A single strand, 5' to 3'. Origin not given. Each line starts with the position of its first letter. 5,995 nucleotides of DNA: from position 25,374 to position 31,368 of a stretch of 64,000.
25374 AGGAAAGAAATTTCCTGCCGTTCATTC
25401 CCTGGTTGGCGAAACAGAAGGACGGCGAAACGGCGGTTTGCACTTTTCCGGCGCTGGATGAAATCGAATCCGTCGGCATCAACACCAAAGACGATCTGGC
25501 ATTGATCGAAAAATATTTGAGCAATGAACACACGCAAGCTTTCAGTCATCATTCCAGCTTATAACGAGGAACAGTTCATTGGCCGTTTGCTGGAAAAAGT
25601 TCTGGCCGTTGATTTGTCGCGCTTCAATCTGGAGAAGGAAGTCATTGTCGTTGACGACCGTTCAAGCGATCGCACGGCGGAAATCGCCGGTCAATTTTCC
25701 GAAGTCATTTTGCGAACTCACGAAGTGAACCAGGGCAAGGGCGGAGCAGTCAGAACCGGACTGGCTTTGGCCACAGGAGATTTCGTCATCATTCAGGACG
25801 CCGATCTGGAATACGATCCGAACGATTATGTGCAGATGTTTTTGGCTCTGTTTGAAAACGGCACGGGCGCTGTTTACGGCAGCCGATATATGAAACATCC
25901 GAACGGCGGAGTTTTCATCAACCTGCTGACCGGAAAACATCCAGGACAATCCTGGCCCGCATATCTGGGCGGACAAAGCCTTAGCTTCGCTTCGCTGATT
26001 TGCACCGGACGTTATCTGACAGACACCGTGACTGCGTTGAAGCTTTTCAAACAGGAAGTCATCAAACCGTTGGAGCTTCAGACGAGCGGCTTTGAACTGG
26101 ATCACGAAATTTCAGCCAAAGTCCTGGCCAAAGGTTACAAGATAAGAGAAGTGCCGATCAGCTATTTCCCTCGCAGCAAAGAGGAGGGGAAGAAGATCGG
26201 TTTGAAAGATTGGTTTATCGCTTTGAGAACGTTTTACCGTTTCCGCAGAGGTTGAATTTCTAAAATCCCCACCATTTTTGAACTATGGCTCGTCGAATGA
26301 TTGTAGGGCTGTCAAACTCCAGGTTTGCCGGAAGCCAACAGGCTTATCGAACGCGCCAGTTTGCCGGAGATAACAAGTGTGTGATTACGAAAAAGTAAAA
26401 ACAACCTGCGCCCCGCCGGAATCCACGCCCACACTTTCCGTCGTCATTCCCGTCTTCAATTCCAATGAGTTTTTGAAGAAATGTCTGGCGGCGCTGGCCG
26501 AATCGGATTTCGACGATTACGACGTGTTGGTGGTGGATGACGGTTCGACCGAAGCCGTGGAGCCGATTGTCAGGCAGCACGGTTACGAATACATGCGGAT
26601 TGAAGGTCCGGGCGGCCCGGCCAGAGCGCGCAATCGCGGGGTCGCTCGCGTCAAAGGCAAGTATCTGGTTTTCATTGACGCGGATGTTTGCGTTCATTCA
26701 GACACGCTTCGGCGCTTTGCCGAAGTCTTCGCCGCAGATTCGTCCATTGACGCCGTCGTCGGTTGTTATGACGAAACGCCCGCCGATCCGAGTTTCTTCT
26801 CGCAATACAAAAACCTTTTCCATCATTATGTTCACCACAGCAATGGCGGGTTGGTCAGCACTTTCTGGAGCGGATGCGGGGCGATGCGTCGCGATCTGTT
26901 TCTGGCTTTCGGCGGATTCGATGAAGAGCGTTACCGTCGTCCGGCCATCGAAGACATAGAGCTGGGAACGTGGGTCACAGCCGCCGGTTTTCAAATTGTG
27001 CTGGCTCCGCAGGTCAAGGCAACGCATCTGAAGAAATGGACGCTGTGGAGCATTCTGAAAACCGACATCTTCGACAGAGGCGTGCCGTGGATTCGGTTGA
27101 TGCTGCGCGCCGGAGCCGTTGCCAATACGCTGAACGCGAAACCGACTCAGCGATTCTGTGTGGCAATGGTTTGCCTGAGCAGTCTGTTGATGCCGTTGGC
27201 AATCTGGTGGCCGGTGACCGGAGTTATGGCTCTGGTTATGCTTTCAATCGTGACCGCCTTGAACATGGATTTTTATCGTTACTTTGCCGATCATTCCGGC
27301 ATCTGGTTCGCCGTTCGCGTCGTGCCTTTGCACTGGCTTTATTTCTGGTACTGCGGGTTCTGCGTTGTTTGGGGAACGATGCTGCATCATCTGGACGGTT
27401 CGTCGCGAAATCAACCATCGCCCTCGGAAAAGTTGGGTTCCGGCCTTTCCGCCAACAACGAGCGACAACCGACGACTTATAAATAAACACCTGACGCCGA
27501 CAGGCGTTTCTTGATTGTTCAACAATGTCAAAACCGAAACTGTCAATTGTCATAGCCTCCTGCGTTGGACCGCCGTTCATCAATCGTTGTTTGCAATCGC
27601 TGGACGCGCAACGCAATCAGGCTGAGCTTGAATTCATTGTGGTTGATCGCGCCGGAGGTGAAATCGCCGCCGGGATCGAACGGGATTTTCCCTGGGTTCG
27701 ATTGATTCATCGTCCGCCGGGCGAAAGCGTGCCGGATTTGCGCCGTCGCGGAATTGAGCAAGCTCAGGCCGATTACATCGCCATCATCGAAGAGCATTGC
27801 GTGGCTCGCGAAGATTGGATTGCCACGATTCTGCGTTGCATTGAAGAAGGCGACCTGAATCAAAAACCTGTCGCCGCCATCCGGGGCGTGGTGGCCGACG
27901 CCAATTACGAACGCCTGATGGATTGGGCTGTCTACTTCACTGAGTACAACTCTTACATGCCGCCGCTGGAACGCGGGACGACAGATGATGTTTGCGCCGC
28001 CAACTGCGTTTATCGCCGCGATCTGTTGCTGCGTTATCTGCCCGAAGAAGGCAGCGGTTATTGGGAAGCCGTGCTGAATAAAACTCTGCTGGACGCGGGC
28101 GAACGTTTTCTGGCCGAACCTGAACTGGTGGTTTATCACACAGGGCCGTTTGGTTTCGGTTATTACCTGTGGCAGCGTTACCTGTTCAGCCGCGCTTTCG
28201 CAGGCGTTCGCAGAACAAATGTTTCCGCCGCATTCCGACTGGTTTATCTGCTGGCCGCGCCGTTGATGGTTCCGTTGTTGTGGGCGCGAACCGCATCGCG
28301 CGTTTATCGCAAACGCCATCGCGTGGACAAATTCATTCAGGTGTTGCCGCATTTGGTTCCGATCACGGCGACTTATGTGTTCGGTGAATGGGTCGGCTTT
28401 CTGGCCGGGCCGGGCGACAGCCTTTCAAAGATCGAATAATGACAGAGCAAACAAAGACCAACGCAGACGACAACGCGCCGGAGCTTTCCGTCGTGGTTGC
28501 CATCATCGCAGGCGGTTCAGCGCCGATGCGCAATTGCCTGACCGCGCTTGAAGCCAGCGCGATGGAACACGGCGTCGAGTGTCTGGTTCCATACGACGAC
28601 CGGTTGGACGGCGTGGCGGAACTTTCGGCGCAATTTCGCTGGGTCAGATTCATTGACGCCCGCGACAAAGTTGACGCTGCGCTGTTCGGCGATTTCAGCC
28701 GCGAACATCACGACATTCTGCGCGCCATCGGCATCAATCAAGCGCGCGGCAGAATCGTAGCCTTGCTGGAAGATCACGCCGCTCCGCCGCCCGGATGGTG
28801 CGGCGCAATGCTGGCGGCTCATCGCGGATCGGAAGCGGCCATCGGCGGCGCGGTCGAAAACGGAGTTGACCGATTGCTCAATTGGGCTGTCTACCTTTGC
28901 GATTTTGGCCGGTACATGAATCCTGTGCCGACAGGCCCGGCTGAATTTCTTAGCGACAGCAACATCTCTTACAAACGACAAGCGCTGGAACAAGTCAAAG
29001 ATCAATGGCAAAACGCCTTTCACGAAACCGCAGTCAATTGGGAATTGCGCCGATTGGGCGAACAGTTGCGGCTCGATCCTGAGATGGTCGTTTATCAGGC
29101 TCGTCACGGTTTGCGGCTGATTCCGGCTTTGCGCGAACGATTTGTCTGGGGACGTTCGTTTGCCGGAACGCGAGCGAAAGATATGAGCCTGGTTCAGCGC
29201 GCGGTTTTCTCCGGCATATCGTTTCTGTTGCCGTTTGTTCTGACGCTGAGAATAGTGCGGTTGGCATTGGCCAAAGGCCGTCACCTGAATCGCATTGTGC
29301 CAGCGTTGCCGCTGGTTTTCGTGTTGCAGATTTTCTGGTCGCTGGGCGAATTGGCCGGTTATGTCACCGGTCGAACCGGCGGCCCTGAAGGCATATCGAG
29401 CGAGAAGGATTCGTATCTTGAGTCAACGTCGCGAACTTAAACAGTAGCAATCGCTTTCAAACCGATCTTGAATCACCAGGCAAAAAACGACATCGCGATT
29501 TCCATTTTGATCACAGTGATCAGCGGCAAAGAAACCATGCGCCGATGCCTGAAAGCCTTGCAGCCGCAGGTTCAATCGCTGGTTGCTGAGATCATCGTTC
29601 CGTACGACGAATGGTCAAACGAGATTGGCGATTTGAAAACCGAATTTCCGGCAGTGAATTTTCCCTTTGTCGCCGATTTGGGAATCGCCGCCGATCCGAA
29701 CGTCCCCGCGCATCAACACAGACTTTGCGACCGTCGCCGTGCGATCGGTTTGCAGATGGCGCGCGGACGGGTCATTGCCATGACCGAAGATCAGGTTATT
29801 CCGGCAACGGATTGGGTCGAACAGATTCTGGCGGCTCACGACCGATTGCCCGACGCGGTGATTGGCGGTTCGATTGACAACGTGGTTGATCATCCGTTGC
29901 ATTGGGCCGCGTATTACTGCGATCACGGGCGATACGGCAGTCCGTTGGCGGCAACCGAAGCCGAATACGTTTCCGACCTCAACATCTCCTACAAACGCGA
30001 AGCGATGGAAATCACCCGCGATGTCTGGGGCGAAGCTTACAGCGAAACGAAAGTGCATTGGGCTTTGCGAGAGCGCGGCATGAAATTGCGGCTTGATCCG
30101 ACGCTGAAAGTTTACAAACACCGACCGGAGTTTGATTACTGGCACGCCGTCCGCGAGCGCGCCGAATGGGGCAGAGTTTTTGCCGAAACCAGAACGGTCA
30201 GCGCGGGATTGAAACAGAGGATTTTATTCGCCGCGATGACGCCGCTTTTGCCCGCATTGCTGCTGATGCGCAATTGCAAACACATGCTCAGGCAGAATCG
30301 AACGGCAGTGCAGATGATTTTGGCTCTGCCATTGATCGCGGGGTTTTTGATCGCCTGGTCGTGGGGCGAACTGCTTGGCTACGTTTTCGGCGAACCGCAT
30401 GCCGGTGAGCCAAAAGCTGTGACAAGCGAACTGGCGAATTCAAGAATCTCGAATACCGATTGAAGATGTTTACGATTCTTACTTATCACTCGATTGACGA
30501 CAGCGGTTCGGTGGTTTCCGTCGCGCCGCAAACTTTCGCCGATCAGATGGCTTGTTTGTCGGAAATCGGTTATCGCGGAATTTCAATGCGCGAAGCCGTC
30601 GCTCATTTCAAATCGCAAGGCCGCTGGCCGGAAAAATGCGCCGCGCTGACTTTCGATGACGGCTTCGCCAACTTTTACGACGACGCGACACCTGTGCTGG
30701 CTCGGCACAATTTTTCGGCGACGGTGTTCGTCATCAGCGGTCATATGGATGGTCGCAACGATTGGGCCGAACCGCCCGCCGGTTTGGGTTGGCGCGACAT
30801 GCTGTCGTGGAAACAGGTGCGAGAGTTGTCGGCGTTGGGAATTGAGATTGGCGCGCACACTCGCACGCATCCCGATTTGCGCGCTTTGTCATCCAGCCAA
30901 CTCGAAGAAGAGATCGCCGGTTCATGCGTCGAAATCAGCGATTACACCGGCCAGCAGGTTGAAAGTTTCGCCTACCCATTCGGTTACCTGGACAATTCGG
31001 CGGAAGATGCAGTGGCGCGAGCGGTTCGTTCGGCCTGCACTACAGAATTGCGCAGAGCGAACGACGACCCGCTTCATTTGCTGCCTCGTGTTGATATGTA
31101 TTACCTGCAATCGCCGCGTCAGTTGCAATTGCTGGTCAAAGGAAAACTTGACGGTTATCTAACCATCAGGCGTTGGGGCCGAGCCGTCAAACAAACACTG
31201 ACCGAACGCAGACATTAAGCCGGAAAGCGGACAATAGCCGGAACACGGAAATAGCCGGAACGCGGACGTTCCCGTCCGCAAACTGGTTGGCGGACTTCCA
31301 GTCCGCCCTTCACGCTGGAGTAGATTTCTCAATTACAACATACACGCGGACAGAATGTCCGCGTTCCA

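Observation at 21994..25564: CofD/YvcK-like domain fused to a GT2 domain, coupled to a HAD phosphatase and an IspD/TarI-like cytidylyltransferase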

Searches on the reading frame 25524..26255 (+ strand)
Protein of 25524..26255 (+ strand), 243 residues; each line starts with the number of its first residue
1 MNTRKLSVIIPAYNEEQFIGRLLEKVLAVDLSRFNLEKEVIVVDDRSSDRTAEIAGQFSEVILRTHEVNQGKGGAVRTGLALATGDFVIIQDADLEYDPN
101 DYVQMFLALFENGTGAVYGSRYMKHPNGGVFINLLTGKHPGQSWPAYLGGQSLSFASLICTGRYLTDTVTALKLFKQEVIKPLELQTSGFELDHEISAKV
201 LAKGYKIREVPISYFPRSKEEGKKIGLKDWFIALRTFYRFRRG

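Call 7: search_protein_families(library=pfam, proteins=[window:25524-26255:+], max_evalue=0.01)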
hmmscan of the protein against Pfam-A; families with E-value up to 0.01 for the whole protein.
window:25524-26255:+ (243 aa): 4 families
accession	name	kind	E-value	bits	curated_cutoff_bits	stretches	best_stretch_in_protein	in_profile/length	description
PF00535.33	Glycos_transf_2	-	1.3e-32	113.4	23.3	1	7-128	1-122/168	Glycosyl transferase family 2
PF13641.12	Glyco_tranf_2_3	-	1.2e-10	42.2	27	1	6-131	3-131/230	Glycosyltransferase like family 2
PF13704.12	Glyco_tranf_2_4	-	0.0032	18.4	27.5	1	14-94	2-81/98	Glycosyl transferase family 2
PF10111.15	Glyco_tranf_2_2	-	0.0032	17.4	27.3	1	7-97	1-94/276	Glycosyltransferase like family 2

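Call 8: search_protein_families(library=ncbifam, proteins=[window:25524-26255:+], max_evalue=0.01)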
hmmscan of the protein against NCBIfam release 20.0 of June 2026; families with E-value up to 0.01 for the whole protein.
window:25524-26255:+ (243 aa): 26 families (the best 25 are shown)
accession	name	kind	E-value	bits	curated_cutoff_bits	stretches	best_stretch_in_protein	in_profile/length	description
TIGR04182.1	glyco_TIGR04182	equivalog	2e-26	93.1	325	1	6-240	2-217/293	S-layer glycoprotein N-glycosyltransferase AglJ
NF041391.1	DPhHxTase_Halo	equivalog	2e-18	66.2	375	1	12-219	3-188/213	dolichyl-phosphate hexose transferase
NF010496.0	PRK13915.1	equivalog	2.4e-16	59.7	262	1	3-108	30-140/307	glucosyl-3-phosphoglycerate synthase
NF058614.1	PPMAGASynPpgS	equivalog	1.8e-15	57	370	1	8-124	4-116/226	polyprenyl-phospho-N-acetylgalactosaminyl synthase PpgS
NF007482.0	PRK10073.1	equivalog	1.3e-14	53.9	423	1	2-105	4-106/334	glycosyltransferase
NF047588.1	GlcsyltransPgfSStrep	equivalog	3.2e-14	52.9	500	1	5-122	2-122/308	glycosyltransferase PgfS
TIGR04283.1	glyco_like_mftF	equivalog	9e-14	51.6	182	1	6-113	1-99/221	TIGR04283 family arsenosugar biosynthesis glycosyltransferase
NF007986.1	PRK10714.1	equivalog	4e-13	49.1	529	1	3-104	5-110/316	undecaprenyl-phosphate 4-deoxy-4-formamido-L-arabinose transferase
TIGR03937.1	PgaC_IcaA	equivalog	6.6e-13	48.4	422.3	1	3-119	44-161/407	poly-beta-1,6-N-acetyl-D-glucosamine synthase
NF041875.1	EPS_EpsD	equivalog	7.4e-12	45.3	370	1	6-117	1-111/325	exopolysaccharide biosynthesis glycosyltransferase EpsD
TIGR03965.1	mycofact_glyco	equivalog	1.9e-10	40.2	280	1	3-112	73-181/467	mycofactocin biosynthesis glycosyltransferase MftF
NF038302.1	EPS_HpsE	equivalog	5.4e-09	35.4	300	1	5-104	2-105/307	hormogonium polysaccharide biosynthesis glycosyltransferase HpsE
NF041865.1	EpsU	equivalog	7.6e-09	35.1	700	1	3-118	38-155/394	exopolysaccharide biosynthesis GT2 family glycosyltransferase EpsU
NF047683.1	TeichurnBiosyTuaG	equivalog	3.3e-08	33.5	400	1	4-101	6-103/252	teichuronic acid biosynthesis protein TuaG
TIGR03469.1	HpnB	hypoth_equivalog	3.9e-08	32.7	379.25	1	6-101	46-152/386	hopene-associated glycosyltransferase HpnB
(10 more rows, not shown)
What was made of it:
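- On Polyprenyl-phosphate GT2 (DPMS/AglJ/GtrB type), for the 243-aa GT2 at 25524-26255: AglJ model at 2e-26 (call 8, below its equivalog cut-off).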

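Call 42: search_solved_structures(query=window:25524-26252:+, max_evalue=0.001)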
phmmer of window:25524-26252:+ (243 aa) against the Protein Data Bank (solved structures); distinct sequences matched with E-value up to 0.001: 30.
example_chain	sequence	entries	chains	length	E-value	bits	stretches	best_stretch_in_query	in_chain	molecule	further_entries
5mlz_A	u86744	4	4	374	1.2e-19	74.3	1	3-241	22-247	Dolichol monophosphate mannose synthase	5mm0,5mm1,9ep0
9hwj_A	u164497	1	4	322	8.8e-11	45.3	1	4-114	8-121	Undecaprenyl-phosphate 4-deoxy-4-formamido-L-arabinose transferase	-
3bcv_A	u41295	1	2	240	2.2e-10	44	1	5-109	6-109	Putative glycosyltransferase protein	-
6p61_A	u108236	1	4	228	6e-10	42.6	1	6-106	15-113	Glycosyltransferase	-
5hea_A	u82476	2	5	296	7.2e-10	42.3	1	4-204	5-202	Putative glycosyltransferase (GalT1)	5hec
2z87_A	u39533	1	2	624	7.7e-10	42.2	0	6-153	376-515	Chondroitin synthase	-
2z86_A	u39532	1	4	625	7.8e-10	42.2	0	6-153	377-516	Chondroitin synthase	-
9bhc_C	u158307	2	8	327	1.3e-09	41.5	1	4-117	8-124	Undecaprenyl-phosphate 4-deoxy-4-formamido-L-arabinose transferase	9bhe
8vxh_A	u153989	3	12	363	1.6e-09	41.2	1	4-117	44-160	Undecaprenyl-phosphate 4-deoxy-4-formamido-L-arabinose transferase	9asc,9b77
5tze_C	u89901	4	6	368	1.2e-08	38.3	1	5-95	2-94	Glycosyl transferase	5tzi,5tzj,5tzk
5eke_A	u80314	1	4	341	1.3e-08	38.2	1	3-125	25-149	Uncharacterized glycosyltransferase sll0501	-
5ekp_C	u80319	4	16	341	1.4e-08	38.1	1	3-125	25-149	Uncharacterized glycosyltransferase sll0501 | Glycosyltransferase sll0501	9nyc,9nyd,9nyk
9nye_A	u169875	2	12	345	1.4e-08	38.1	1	3-125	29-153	Glycosyltransferase sll0501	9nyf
5tz8_A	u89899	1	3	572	2.4e-08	37.3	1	5-95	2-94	Glycosyl transferase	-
6yv7_B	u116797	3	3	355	9.4e-08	35.4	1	5-105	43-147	Glycosyl transferase, family 2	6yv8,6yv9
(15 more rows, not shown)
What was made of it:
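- On Polyprenyl-phosphate GT2 (DPMS/AglJ/GtrB type), for the 243-aa GT2 at 25524-26255: 5mlz at E 1.2e-19, aa 3-241 aligned to 22-247 (call 42).
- GT2s matches DPMS over the catalytic domain plus interface helices (call 42).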

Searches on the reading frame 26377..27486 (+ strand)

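Call 7: search_protein_families(library=pfam, proteins=[window:26377-27486:+], max_evalue=0.01)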
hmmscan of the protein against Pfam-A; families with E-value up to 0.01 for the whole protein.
window:26377-27486:+ (369 aa): 5 families
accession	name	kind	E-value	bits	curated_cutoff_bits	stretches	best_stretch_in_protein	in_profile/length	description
PF00535.33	Glycos_transf_2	-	9.3e-29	100.9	23.3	1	21-175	1-164/168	Glycosyl transferase family 2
PF13641.12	Glyco_tranf_2_3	-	1.5e-21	77.9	27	1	18-226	1-220/230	Glycosyltransferase like family 2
PF10111.15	Glyco_tranf_2_2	-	1e-14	55.1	27.3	1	21-214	1-214/276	Glycosyltransferase like family 2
PF13506.12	Glyco_transf_21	-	2.7e-07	30.7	21.7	1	87-220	24-158/174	Glycosyl transferase family 21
PF13632.12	Glyco_trans_2_3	-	0.00027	21.3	27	1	97-318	2-183/198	Glycosyl transferase family group 2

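Call 8: search_protein_families(library=ncbifam, proteins=[window:26377-27486:+], max_evalue=0.01)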
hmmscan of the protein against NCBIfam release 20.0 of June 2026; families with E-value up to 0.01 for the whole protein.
window:26377-27486:+ (369 aa): 26 families (the best 25 are shown)
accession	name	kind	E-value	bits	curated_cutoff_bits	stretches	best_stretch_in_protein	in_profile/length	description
NF041875.1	EPS_EpsD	equivalog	3.1e-33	115.6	370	1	20-222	1-211/325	exopolysaccharide biosynthesis glycosyltransferase EpsD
TIGR03965.1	mycofact_glyco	equivalog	5.1e-25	88.3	280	1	6-229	62-292/467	mycofactocin biosynthesis glycosyltransferase MftF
TIGR04283.1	glyco_like_mftF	equivalog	2.4e-19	69.8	182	1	20-252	1-217/221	TIGR04283 family arsenosugar biosynthesis glycosyltransferase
NF007482.0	PRK10073.1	equivalog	5.8e-19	68.3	423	1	16-125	4-116/334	glycosyltransferase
NF038299.1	EPS_HpsN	equivalog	2.4e-15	56.3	425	1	18-130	1-118/317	hormogonium polysaccharide biosynthesis glycosyltransferase HpsN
TIGR03111.1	glyc2_xrt_Gpos1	hypoth_equivalog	7.7e-14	51.3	363.95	1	12-153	43-188/439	TIGR03111 family XrtG-associated glycosyltransferase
NF047683.1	TeichurnBiosyTuaG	equivalog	2.7e-13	50.2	400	1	16-116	4-109/252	teichuronic acid biosynthesis protein TuaG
TIGR03937.1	PgaC_IcaA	equivalog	5.4e-13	48.7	422.3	1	10-129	37-161/407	poly-beta-1,6-N-acetyl-D-glucosamine synthase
NF050050.1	ProtGlycPglI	equivalog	1.1e-09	38.2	500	1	18-111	2-101/306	GalNAc(5)-diNAcBac-PP-undecaprenol beta-1,3-glucosyltransferase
TIGR04242.1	nodulat_NodC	equivalog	1.1e-09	37.8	550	1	9-129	39-166/395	chitooligosaccharide synthase NodC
TIGR03472.1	HpnI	equivalog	2.1e-09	36.7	310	1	90-340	123-365/373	bacteriohopanetetrol glucosamine biosynthesis glycosyltransferase HpnI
NF038302.1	EPS_HpsE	equivalog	2.9e-08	33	300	1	20-115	3-108/307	hormogonium polysaccharide biosynthesis glycosyltransferase HpsE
NF050819.1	PolSacchBiosHfsG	equivalog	5.9e-08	32.2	500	1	15-138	9-138/302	polysaccharide biosynthesis protein HfsG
TIGR03469.1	HpnB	hypoth_equivalog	7.1e-08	31.9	379.25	1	11-223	37-269/386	hopene-associated glycosyltransferase HpnB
TIGR04440.1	glyco_TIGR04440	domain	4e-07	30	70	1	20-130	2-118/215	TIGR00180 family glycosyltransferase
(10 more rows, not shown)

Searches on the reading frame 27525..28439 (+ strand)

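Call 7: search_protein_families(library=pfam, proteins=[window:27525-28439:+], max_evalue=0.01)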
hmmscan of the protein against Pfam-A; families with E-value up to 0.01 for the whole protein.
window:27525-28439:+ (304 aa): 1 family
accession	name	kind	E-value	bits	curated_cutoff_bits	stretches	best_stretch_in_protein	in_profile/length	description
PF00535.33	Glycos_transf_2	-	2.3e-11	44.3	23.3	1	7-168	1-164/168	Glycosyl transferase family 2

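Call 8: search_protein_families(library=ncbifam, proteins=[window:27525-28439:+], max_evalue=0.01)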
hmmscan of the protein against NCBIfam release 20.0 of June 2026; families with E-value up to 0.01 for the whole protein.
window:27525-28439:+ (304 aa): 3 families
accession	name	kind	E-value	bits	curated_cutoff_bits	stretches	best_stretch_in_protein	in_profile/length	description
NF007482.0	PRK10073.1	equivalog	2.6e-07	30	423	1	2-111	4-115/334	glycosyltransferase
TIGR03965.1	mycofact_glyco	equivalog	1.2e-06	27.7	280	1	3-125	73-193/467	mycofactocin biosynthesis glycosyltransferase MftF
NF041394.1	GtaseAglG_Halo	equivalog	0.0011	18.3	440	1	35-110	33-111/304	glucosyl-dolichyl phosphate glucuronosyltransferase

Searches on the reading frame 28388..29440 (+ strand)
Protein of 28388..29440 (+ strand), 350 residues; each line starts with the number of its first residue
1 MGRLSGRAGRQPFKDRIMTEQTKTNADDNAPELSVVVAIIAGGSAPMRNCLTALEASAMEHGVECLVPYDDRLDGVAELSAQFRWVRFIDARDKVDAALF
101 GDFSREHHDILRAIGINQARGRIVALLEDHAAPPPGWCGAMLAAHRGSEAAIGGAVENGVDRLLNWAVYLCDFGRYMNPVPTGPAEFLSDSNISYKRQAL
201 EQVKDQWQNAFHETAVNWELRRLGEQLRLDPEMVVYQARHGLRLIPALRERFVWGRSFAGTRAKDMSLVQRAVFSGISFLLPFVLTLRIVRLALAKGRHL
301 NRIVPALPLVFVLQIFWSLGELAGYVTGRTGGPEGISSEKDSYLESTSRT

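Call 7: search_protein_families(library=pfam, proteins=[window:28388-29440:+], max_evalue=0.01)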
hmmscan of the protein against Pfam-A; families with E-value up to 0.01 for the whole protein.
window:28388-29440:+ (350 aa): 1 family
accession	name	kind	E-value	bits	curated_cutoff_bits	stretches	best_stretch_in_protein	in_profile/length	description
PF00535.33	Glycos_transf_2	-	0.00011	22.7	23.3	1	112-202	70-166/168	Glycosyl transferase family 2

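Call 8: search_protein_families(library=ncbifam, proteins=[window:28388-29440:+], max_evalue=0.01)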
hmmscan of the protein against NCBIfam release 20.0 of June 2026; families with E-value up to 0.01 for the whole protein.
window:28388-29440:+ (350 aa): 1 family
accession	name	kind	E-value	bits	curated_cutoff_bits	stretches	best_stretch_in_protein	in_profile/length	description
TIGR03965.1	mycofact_glyco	equivalog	7.8e-07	28.3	280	1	110-276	144-318/467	mycofactocin biosynthesis glycosyltransferase MftF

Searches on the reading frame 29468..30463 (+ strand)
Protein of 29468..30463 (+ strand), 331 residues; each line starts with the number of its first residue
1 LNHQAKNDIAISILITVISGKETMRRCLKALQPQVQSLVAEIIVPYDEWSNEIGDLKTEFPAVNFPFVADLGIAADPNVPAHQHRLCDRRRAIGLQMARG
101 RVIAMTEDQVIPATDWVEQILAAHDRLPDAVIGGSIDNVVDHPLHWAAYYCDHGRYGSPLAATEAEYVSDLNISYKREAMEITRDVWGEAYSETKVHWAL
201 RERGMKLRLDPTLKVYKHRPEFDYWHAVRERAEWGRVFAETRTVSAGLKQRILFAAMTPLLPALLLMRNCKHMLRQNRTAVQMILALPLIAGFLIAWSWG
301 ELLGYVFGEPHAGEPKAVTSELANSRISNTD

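Call 24: search_protein_families(library=pfam, proteins=[window:29468-30463:+], max_evalue=0.001)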
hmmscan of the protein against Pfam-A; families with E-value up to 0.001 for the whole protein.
window:29468-30463:+ (331 aa): 1 family
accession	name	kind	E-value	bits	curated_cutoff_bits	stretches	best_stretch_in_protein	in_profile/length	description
PF00535.33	Glycos_transf_2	-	0.00032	21.1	23.3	0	91-150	70-129/168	Glycosyl transferase family 2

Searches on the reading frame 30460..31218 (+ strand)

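Call 24: search_protein_families(library=pfam, proteins=[window:30460-31218:+], max_evalue=0.001)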
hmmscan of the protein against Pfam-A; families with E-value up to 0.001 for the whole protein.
window:30460-31218:+ (252 aa): 1 family
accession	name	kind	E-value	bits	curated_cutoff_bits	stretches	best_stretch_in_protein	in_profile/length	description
PF01522.26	Polysacc_deac_1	-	2.7e-26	92.4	23.1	1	57-186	5-117/124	Polysaccharide deacetylase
